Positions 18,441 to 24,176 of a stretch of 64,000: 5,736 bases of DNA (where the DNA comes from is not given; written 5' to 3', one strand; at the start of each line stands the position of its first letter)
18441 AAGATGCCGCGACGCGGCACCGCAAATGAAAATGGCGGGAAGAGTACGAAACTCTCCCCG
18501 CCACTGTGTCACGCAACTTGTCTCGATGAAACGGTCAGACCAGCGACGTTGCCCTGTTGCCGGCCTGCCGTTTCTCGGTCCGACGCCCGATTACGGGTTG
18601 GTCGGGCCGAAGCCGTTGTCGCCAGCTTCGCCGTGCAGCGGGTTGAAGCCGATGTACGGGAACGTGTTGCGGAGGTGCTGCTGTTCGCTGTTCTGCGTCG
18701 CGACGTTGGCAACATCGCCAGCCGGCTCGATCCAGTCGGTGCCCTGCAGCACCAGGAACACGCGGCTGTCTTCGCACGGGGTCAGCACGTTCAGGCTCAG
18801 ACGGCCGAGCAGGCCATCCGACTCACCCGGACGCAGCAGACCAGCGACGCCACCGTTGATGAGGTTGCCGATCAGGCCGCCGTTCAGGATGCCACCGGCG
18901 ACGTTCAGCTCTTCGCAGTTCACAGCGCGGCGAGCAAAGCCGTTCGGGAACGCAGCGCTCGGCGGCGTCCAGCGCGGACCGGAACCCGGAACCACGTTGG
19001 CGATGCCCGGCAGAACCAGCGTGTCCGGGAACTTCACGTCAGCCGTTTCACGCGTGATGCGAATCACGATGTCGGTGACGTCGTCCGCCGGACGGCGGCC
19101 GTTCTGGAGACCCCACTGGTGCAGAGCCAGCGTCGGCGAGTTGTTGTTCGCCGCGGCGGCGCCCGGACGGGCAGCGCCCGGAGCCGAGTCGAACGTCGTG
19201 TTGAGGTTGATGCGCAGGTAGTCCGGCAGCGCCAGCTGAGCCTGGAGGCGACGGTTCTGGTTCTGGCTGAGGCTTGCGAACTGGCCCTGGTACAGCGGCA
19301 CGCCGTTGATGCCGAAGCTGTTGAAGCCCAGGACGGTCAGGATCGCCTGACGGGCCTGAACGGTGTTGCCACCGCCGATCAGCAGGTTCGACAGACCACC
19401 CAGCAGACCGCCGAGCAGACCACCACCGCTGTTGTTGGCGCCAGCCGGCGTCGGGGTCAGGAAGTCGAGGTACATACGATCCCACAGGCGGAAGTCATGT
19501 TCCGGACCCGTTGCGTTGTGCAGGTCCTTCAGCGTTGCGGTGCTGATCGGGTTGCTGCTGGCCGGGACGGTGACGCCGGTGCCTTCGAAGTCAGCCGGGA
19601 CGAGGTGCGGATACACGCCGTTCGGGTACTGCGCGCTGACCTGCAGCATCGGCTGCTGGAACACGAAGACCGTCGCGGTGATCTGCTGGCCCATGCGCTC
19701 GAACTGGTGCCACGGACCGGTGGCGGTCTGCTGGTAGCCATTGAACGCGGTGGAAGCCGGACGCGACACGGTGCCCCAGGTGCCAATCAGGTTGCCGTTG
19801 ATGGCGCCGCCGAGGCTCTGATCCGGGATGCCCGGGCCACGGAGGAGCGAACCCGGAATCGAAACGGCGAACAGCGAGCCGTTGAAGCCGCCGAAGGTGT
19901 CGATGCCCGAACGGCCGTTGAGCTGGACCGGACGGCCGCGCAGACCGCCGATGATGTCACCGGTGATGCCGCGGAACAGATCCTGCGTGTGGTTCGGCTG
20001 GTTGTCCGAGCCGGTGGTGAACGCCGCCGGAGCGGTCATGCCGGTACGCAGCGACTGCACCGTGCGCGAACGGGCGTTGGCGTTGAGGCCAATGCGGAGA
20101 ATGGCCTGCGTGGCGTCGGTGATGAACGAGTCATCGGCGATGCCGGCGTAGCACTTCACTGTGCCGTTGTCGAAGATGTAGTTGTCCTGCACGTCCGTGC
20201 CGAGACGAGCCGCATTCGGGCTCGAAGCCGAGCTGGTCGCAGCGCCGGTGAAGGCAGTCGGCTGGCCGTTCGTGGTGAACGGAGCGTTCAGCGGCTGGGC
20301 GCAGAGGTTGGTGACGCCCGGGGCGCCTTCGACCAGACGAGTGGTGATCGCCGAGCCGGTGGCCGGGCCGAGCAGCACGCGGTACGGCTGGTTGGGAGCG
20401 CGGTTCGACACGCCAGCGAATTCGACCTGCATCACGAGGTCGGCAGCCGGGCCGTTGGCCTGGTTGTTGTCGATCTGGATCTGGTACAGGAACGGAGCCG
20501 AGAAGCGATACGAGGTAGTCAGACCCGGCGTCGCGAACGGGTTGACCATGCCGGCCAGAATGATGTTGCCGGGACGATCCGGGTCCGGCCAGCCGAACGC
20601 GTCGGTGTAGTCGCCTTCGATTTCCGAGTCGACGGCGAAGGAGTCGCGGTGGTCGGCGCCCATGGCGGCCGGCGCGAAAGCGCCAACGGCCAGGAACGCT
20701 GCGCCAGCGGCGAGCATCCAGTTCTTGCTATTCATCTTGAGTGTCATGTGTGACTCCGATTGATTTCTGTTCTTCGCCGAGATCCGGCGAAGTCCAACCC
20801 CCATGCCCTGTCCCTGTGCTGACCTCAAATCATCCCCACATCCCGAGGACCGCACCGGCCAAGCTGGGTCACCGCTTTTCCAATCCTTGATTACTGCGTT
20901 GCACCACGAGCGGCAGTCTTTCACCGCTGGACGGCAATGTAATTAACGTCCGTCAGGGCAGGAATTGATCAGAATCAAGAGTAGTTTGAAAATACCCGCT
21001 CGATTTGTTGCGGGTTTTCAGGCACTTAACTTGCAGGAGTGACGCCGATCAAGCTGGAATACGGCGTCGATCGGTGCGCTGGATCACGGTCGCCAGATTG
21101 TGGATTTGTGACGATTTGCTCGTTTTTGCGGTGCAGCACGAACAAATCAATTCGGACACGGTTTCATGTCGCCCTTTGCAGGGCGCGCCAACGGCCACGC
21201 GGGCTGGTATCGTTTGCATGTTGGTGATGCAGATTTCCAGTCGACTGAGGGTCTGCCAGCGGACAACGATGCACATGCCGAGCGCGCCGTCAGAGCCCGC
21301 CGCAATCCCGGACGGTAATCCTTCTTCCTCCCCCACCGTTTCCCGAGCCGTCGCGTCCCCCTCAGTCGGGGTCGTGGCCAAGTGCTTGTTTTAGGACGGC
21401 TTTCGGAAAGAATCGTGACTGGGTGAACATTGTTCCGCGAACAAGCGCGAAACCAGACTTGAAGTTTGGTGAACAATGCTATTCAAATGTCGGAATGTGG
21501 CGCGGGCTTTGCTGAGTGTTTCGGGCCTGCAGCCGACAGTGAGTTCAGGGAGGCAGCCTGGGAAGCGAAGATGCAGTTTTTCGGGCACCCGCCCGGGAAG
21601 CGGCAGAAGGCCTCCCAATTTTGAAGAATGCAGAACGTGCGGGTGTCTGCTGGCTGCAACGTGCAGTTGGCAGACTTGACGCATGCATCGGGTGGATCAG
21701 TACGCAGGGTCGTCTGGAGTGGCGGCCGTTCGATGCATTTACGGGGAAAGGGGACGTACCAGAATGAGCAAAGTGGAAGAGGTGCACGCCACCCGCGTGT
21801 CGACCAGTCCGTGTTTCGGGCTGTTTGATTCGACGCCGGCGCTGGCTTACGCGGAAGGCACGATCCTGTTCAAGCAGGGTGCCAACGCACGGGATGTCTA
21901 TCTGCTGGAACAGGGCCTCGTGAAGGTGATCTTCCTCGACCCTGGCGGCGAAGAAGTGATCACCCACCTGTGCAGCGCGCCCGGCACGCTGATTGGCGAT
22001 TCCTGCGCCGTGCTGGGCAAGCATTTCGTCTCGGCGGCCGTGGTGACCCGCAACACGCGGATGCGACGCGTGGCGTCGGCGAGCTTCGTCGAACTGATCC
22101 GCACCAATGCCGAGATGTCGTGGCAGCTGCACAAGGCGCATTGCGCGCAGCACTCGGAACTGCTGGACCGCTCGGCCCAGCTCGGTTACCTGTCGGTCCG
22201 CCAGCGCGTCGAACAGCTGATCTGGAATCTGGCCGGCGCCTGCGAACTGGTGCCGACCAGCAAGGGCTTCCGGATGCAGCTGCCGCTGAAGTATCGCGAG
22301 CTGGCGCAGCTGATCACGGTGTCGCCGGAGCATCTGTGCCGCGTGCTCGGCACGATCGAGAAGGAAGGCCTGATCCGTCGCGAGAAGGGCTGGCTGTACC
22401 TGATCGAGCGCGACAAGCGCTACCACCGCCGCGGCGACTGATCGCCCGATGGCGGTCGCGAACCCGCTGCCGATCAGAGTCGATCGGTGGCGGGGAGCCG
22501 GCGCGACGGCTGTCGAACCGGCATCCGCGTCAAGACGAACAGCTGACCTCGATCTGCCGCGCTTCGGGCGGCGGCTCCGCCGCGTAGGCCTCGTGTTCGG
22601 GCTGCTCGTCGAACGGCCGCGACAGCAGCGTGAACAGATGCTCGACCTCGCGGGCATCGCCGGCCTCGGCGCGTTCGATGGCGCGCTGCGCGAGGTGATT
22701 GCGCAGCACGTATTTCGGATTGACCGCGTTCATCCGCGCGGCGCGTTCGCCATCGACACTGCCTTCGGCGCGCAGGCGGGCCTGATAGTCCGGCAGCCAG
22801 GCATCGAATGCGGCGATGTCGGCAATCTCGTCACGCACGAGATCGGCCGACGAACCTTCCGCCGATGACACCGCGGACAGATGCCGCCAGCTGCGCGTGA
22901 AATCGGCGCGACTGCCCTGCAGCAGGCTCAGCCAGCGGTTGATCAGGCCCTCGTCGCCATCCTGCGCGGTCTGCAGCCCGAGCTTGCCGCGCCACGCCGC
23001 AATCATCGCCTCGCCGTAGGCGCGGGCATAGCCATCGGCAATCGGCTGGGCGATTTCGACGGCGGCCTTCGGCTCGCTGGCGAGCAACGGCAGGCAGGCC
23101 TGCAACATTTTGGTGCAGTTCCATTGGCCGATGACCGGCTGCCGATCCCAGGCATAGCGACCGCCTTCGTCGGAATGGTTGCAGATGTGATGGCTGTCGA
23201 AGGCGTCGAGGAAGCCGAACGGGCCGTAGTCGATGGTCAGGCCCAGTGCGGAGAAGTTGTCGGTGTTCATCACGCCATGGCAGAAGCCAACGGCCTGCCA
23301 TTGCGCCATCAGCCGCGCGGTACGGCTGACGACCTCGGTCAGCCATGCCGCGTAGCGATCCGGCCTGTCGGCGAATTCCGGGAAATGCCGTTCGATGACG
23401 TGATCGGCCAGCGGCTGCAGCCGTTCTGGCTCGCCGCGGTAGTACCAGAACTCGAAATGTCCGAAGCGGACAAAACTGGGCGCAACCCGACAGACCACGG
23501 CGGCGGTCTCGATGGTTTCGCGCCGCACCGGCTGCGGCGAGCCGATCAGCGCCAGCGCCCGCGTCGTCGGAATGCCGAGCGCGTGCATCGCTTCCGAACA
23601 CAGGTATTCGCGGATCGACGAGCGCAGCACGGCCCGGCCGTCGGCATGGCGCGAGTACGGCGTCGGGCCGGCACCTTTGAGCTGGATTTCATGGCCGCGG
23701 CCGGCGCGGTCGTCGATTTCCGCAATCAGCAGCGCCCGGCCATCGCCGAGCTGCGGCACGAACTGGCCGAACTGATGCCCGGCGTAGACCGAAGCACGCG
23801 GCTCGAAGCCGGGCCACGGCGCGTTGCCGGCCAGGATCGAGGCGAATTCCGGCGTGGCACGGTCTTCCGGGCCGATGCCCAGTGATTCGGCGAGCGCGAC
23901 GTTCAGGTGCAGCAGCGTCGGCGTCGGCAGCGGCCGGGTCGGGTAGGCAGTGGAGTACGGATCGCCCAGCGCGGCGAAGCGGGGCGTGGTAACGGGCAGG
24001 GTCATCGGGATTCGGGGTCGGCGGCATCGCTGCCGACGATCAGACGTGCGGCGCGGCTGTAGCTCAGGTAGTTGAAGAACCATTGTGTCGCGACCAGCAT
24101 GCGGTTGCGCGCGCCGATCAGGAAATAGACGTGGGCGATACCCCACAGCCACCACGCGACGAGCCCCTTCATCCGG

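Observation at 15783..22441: Candidate undescribed system: secreted DUF4331 + TPR + HupE/UreJ operon with a divergent Crp/Fnr regulator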

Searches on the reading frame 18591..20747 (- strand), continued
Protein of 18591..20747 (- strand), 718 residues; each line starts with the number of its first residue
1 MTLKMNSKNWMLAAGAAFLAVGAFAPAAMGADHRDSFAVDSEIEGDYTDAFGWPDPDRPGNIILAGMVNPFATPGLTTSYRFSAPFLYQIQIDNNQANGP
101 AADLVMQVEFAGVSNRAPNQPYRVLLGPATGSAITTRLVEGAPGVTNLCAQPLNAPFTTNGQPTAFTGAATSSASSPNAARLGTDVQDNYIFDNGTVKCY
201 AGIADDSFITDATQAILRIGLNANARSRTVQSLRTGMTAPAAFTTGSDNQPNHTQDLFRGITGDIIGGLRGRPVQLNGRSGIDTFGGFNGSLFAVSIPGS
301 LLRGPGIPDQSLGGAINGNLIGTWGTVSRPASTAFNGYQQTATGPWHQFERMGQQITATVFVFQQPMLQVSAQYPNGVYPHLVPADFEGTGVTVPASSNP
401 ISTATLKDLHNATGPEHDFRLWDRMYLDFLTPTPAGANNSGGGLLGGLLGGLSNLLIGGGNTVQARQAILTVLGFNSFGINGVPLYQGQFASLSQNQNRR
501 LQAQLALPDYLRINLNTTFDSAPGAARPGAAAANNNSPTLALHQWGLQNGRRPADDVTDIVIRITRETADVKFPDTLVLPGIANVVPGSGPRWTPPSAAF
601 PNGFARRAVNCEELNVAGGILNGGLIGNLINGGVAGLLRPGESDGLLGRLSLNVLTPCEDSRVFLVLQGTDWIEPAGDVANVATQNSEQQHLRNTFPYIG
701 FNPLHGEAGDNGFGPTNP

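Call 83: get_annotated_region(hit=H22, flank=5000)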
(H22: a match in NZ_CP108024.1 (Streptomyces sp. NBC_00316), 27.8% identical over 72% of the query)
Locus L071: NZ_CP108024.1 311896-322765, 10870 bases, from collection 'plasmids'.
description: Streptomyces sp. NBC_00316 plasmid unnamed1, complete sequence
organism: Streptomyces sp. NBC_00316 (NCBI taxid 2975710)
taxonomy: Bacteria; Actinomycetota; Actinomycetes; Kitasatosporales; Streptomycetaceae; Streptomyces; Streptomyces sp. NBC 00316
host: -; source: -; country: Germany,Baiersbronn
typing (MOB-suite, as given by PLSDB): non-mobilizable; replicon rep_cluster_1910
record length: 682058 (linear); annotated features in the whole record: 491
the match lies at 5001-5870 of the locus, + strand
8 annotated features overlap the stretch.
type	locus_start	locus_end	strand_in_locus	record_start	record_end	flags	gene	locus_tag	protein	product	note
CDS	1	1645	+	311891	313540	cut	-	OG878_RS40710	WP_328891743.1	thiamine pyrophosphate-binding protein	-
CDS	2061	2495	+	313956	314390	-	-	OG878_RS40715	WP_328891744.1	hypothetical protein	-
CDS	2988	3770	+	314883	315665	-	-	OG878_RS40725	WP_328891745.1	uracil-DNA glycosylase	-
CDS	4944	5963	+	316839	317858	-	-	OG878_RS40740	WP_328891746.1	DUF4331 family protein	-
CDS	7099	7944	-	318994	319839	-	-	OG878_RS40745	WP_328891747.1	ABC transporter permease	-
CDS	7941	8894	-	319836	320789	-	-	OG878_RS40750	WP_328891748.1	ATP-binding cassette domain-containing protein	-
CDS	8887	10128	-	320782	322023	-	-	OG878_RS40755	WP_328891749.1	hypothetical protein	-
CDS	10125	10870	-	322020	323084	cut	-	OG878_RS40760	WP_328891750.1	thiopeptide-type bacteriocin biosynthesis protein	-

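Call 84: get_annotated_region(hit=H26, flank=5000)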
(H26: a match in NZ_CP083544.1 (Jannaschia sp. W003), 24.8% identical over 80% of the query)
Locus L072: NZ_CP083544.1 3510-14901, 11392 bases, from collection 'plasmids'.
description: Jannaschia sp. W003 plasmid unnamed5, complete sequence
organism: Jannaschia sp. W003 (NCBI taxid 2867012)
taxonomy: Bacteria; Pseudomonadota; Alphaproteobacteria; Rhodobacterales; Roseobacteraceae; Jannaschia; Jannaschia sp. W003
host: -; source: -; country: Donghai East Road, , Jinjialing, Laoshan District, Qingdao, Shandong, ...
typing (MOB-suite, as given by PLSDB): non-mobilizable
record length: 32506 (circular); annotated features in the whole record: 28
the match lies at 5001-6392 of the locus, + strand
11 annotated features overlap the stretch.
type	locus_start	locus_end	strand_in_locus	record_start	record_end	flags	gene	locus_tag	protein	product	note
CDS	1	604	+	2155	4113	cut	-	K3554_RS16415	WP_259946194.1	glycosyltransferase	-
CDS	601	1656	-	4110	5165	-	-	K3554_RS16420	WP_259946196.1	hypothetical protein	-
CDS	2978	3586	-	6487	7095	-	-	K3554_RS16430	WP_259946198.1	hypothetical protein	-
CDS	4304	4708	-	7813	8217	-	-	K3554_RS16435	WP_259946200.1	A24 family peptidase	-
CDS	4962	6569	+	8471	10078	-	-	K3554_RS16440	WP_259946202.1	DUF4331 domain-containing protein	-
CDS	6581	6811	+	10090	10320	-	-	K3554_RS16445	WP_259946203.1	hypothetical protein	-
CDS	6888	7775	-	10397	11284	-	-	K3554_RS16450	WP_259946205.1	general secretion pathway protein GspK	-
CDS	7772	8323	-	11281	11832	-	-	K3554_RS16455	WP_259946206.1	type II secretion system protein GspJ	GO:0015628 - protein secretion by the type II secretion system [Evidence IEA]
CDS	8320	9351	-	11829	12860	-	-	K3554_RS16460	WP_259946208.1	penicillin-binding protein activator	-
CDS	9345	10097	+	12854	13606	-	-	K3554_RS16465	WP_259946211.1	hypothetical protein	-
CDS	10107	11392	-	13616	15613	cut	gspD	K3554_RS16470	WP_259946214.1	type II secretion system secretin GspD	GO:0015628 - protein secretion by the type II secretion system [Evidence IEA]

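Call 94: search_protein_families(library=pfam, proteins=[L006:11323-13755:+, L019:12913-14973:+, L019:10802-11554:+, L030:11279-12727:+, L036:10601-11614:+, L036:13433-14713:+, L044:9683-11584:+, L049:8439-9929:+, L066:7705-8919:+, L069:6877-8061:+], max_evalue=0.001)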
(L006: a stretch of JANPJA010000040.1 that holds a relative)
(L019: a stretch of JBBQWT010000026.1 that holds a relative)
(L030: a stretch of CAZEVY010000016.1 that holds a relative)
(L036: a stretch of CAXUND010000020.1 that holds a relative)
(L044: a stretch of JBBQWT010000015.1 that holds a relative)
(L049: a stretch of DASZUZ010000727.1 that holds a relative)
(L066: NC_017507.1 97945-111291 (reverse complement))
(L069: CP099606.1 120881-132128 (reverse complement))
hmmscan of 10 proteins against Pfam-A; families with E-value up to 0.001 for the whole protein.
L006:11323-13755:+ (811 aa): 4 families
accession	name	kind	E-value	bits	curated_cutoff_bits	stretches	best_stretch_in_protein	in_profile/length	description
PF00593.30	TonB_dep_Rec_b-barrel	-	3e-32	113.5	27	1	353-763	21-436/436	TonB dependent receptor-like, beta-barrel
PF07715.20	Plug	-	3.6e-10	40.7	23.9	1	189-282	27-107/107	TonB-dependent Receptor Plug Domain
PF14905.12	OMP_b-brl_3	-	5.7e-10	39.2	27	1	608-776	217-386/408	Outer membrane protein beta-barrel family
PF13620.12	CarboxypepD_reg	-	4e-06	27.5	32.3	1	74-142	2-75/82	Carboxypeptidase regulatory-like domain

L019:12913-14973:+ (687 aa): 2 families
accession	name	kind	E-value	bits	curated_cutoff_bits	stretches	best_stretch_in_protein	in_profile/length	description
PF05649.18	Peptidase_M13_N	-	1.1e-122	410.6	32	1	51-431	1-381/381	Peptidase family M13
PF01431.27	Peptidase_M13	-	6.5e-68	228.8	24.5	1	483-683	1-204/205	Peptidase family M13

L019:10802-11554:+ (251 aa): 0 families

L030:11279-12727:+ (483 aa): 1 family
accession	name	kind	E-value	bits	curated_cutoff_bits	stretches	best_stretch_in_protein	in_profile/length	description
PF04015.17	DUF362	-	4.6e-15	56.7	24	1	223-425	19-199/200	Domain of unknown function (DUF362)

L036:10601-11614:+ (338 aa): 0 families

L036:13433-14713:+ (427 aa): 0 families

L044:9683-11584:+ (634 aa): 3 families
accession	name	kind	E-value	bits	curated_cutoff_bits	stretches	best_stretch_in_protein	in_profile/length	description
PF02518.31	HATPase_c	-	1.2e-28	100.1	26.4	1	499-606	2-109/111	Histidine kinase-, DNA gyrase B-, and HSP90-like ATPase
PF00512.31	HisKA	-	6.6e-23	81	26.9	1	386-453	2-66/66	His Kinase A (phospho-acceptor) domain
PF02743.24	dCache_1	-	2.6e-20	73.4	45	1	92-316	12-240/240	Cache domain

L049:8439-9929:+ (497 aa): 0 families

L066:7705-8919:+ (404 aa): 1 family
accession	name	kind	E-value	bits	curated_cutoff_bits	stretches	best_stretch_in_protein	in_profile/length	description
PF14559.12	TPR_19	-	4.9e-08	33.6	25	0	250-293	12-55/68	Tetratricopeptide repeat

L069:6877-8061:+ (394 aa): 4 families
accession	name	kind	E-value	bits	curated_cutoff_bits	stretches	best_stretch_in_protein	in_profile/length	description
PF13432.12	TPR_16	-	7.1e-06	26.8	32.7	1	109-157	2-50/65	Tetratricopeptide repeat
PF14559.12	TPR_19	-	0.0001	23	25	1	118-168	5-55/68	Tetratricopeptide repeat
PF14561.12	TPR_20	-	0.00068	20.3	25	0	125-156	9-40/90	Tetratricopeptide repeat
PF13428.12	TPR_14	-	0.00088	20.2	23.5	0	116-146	13-43/44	Tetratricopeptide repeat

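Call 95: search_protein_families(library=pfam, proteins=[P0029, L064:9174-10277:+, L066:8919-10028:+, L063:8546-10012:+], max_evalue=1)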
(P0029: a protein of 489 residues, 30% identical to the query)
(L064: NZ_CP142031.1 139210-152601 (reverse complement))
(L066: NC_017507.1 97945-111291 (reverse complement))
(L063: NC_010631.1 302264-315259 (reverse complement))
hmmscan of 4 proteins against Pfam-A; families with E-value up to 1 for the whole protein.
P0029 (489 aa): 1 family
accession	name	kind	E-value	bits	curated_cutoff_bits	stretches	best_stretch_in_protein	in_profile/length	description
PF14224.11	DUF4331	-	1.9e-57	195.9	27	2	122-473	132-421/421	Domain of unknown function (DUF4331)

L064:9174-10277:+ (367 aa): 8 families
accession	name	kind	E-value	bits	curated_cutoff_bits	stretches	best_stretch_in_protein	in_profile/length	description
PF13795.12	HupE_UreJ_2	-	1.5e-43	148.6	24.5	1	179-339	1-154/156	HupE / UreJ protein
PF20420.3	DUF6702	-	5.1e-05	23.7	24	1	19-148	2-128/141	Domain of unknown function (DUF6702)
PF17231.7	DUF5305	-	0.044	13.7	29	1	166-232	102-166/217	Family of unknown function (DUF5305)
PF00330.25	Aconitase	-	0.091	12.1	28.7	1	27-98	262-336/463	Aconitase family (aconitate hydratase)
PF16569.11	GramPos_pilinBB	-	0.11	13.8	30.5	1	86-151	38-107/116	Gram-positive pilin backbone subunit 2, Cna-B-like domain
PF04955.18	HupE_UreJ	-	0.14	12.1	23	1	179-340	21-160/179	HupE / UreJ protein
PF21620.4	SlpA_C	-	0.19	10.5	35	1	50-181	62-150/656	S-layer protein SlpA, beta-barrel domain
PF15438.11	Phyto-Amp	-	0.92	10.1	25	1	147-213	24-90/113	Antigenic membrane protein of phytoplasma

L066:8919-10028:+ (369 aa): 2 families
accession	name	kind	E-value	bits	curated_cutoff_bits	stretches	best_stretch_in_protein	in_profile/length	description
PF13795.12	HupE_UreJ_2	-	3.1e-43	147.6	24.5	1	181-335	1-152/156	HupE / UreJ protein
PF04955.18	HupE_UreJ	-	0.00019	21.5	23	1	182-316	22-142/179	HupE / UreJ protein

L063:8546-10012:+ (488 aa): 3 families
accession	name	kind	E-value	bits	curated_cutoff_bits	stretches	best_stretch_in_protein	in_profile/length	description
PF13386.12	DsbD_2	-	2.5e-11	44.3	24.9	1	271-452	17-184/199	Cytochrome C biogenesis protein transmembrane region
PF03824.22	NicO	-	9.9e-11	41.9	27.7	2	253-373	4-134/287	High-affinity nickel-transport protein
PF10986.14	ZrgA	-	0.034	14.6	27.4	1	350-379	75-104/161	ZrgA family zinc uptake protein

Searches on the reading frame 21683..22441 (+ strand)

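Call 3: search_protein_families(library=pfam, proteins=[window:21683-22441:+], max_evalue=0.01)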
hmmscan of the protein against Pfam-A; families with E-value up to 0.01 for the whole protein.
window:21683-22441:+ (252 aa): 3 families
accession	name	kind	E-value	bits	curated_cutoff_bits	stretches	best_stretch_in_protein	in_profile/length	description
PF00027.35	cNMP_binding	-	5.2e-11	42.8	27.5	1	55-142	3-89/89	Cyclic nucleotide-binding domain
PF13545.12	HTH_Crp_2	-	8.2e-09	35.8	27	1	174-243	1-64/70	Crp-like helix-turn-helix domain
PF01047.28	MarR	-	0.0064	16.8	24.6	0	201-235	17-51/59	MarR family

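Call 4: search_protein_families(library=ncbifam, proteins=[window:21683-22441:+], max_evalue=0.01)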
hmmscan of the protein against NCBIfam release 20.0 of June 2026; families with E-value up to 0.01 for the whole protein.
window:21683-22441:+ (252 aa): 10 families
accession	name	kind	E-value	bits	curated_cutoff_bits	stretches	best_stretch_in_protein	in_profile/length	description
NF008732.0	PRK11753.1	equivalog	1.6e-13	50.6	266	1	55-232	27-202/214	cAMP-activated global transcriptional regulator CRP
NF052518.1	TransRegLdrP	equivalog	9.3e-06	25.8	300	1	61-242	9-180/195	transcriptional regulator LdrP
TIGR03697.1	NtcA_cyano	equivalog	2.8e-05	24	244.95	1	60-235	2-177/193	global nitrogen regulator NtcA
NF053664.1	TransRegPtrACyano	equivalog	3.5e-05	23.2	300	1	70-235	28-184/196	Crp/Fnr family transcriptional regulator PtrA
NF050806.1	TransRegFixKCaul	equivalog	5.4e-05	22.5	300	1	50-231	22-194/215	transcriptional regulator FixK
NF058543.1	ActPatMycb56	equivalog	0.00012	21.1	460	1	51-125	19-90/317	acetyltransferase Pat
NF006901.0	PRK09392.1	equivalog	0.00054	19.3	211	1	58-230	37-202/236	transcriptional activator FtrB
NF008365.0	PRK11161.1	subfamily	0.0013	18.1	228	1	58-240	54-233/250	fumarate/nitrate reduction transcriptional regulator Fnr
NF010499.0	PRK13918.1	equivalog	0.0016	18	274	1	54-242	15-193/205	CRP/FNR family transcriptional regulator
NF050815.1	TransActFtrBCaul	equivalog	0.0075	15.5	300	0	56-227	37-201/251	transcriptional activator FtrB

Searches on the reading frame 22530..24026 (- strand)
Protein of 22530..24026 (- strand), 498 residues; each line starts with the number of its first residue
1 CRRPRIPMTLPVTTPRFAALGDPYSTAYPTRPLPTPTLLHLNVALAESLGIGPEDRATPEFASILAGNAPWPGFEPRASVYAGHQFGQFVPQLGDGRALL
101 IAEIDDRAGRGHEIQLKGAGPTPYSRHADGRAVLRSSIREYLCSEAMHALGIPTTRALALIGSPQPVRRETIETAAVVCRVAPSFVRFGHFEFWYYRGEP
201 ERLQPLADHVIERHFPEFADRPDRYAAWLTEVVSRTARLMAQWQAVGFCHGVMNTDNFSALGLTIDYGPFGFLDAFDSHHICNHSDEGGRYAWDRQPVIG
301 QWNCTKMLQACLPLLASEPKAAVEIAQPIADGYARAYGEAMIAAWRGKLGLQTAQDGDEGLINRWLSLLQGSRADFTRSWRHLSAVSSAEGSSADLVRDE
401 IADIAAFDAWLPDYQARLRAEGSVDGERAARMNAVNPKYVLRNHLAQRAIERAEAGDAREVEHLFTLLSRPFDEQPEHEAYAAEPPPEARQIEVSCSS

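Call 91: search_protein_families(library=pfam, proteins=[window:22530-24026:-], max_evalue=0.00001)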
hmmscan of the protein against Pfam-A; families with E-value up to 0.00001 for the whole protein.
window:22530-24026:- (498 aa): 1 family
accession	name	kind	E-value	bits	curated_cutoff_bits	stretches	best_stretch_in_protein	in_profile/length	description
PF02696.19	SelO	-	1.7e-127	426.4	22.8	1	14-466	8-463/466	Protein adenylyltransferase SelO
